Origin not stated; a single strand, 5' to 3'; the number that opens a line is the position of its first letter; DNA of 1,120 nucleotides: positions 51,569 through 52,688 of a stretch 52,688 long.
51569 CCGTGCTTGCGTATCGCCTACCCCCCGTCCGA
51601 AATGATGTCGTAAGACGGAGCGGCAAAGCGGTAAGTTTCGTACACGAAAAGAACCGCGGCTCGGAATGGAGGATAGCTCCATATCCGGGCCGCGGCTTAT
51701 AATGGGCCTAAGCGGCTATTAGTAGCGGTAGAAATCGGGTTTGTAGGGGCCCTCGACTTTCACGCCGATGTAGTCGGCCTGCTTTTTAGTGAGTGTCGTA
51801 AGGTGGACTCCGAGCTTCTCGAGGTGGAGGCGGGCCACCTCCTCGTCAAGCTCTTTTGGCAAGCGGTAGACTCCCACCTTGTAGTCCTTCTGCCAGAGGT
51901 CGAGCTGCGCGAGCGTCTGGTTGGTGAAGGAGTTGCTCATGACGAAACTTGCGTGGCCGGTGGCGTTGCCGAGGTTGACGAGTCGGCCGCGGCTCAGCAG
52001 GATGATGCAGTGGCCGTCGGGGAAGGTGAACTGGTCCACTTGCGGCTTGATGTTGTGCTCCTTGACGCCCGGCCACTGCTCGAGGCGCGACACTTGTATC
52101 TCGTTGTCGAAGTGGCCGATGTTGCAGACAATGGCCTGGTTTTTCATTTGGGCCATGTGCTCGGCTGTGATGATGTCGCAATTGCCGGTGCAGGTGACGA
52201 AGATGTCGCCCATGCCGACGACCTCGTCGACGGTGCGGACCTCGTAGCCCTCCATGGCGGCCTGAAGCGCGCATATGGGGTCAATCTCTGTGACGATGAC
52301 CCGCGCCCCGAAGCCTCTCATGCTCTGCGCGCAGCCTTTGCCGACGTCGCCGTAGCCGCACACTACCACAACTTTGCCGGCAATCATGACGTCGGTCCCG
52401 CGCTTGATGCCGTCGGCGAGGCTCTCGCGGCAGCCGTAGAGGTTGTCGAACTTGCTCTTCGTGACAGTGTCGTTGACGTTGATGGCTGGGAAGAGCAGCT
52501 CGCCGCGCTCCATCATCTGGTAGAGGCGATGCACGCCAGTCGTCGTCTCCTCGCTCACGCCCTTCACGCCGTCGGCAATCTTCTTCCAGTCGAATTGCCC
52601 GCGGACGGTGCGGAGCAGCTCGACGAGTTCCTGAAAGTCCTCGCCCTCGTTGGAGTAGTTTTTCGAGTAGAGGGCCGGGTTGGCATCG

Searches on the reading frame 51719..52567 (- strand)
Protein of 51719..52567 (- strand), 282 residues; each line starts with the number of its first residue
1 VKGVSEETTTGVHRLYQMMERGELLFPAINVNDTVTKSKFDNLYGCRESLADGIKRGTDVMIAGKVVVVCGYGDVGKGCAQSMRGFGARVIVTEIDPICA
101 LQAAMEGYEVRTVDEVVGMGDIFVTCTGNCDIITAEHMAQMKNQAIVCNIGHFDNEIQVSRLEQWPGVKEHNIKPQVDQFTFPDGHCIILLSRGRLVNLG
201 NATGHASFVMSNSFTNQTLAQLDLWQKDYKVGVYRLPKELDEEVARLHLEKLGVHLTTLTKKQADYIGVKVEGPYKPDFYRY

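Call 20: search_protein_families(library=pfam, proteins=[window:51719-52567:-], max_evalue=0.00001)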
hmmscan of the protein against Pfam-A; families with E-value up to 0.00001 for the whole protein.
window:51719-52567:- (282 aa): 4 families
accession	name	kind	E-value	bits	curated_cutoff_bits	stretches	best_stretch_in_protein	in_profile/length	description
PF00670.27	AdoHcyase_NAD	-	5.7e-85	283.8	27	1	42-204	1-162/162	S-adenosyl-L-homocysteine hydrolase, NAD binding domain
PF05221.23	AdoHcyase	-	9.3e-61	206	25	1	1-281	180-299/299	S-adenosyl-L-homocysteine hydrolase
PF02826.25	2-Hacid_dh_C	-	2.8e-10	40.3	25.1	1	61-151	33-127/178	D-isomer specific 2-hydroxyacid dehydrogenase, NAD binding domain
PF07991.19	KARI_N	-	6.9e-06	26.2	20.6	0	62-125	2-66/165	Acetohydroxy acid isomeroreductase, NADPH-binding domain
